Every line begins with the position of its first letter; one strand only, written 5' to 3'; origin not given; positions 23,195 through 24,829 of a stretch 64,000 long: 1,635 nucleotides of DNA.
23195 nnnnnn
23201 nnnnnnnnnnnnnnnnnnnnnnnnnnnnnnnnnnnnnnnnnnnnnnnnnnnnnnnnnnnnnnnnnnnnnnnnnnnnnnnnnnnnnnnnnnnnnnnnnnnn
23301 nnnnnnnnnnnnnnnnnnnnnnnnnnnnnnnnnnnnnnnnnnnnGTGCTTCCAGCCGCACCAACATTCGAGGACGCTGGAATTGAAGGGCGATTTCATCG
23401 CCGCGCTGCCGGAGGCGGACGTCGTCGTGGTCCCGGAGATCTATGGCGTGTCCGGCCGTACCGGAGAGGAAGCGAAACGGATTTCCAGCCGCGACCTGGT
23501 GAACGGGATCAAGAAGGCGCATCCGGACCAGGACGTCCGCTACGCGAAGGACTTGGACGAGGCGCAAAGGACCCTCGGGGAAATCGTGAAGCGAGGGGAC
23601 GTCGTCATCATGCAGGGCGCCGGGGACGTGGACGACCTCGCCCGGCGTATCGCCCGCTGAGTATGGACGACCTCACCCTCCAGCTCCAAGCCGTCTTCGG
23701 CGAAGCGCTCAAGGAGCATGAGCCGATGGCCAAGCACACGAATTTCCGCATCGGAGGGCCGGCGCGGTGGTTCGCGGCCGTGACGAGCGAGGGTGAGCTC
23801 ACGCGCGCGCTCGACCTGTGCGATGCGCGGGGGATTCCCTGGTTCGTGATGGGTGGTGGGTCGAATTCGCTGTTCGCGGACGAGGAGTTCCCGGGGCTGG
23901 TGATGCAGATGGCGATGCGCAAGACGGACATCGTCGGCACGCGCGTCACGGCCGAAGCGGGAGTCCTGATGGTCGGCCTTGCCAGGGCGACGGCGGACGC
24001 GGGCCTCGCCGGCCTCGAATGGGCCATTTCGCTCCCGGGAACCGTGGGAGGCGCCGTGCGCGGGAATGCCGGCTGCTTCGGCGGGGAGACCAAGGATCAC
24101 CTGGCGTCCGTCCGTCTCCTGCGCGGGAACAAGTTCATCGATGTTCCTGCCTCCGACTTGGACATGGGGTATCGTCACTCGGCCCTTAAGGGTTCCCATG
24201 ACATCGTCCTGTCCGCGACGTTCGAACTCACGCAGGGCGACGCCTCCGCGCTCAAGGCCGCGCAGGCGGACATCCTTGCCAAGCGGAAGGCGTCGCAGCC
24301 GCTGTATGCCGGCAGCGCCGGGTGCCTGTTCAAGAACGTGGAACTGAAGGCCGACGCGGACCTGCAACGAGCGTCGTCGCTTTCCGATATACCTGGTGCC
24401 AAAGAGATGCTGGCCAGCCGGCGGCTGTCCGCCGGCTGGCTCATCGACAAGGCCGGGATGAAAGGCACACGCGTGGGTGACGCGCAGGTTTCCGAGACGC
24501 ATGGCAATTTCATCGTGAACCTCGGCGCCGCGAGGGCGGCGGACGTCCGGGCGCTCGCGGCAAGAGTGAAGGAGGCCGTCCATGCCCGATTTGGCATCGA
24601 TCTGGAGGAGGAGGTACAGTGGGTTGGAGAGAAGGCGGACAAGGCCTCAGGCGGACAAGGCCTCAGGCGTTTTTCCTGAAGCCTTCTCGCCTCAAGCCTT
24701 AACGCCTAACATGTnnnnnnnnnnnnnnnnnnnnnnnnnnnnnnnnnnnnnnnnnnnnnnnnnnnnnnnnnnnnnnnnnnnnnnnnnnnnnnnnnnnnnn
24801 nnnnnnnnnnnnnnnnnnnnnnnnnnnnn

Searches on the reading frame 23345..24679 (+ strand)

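Call 44: search_protein_families(library=pfam, proteins=[window:23345-24679:+])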
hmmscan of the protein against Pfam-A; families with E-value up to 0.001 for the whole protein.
window:23345-24679:+ (444 aa): 2 families
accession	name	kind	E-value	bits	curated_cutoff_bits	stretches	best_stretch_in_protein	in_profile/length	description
PF02873.21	MurB_C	-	4.6e-31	107.4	27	1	304-427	3-99/99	UDP-N-acetylenolpyruvoylglucosamine reductase, C-terminal domain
PF01565.28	FAD_binding_4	-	7.6e-19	68.2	26.4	1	143-260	4-130/139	FAD binding domain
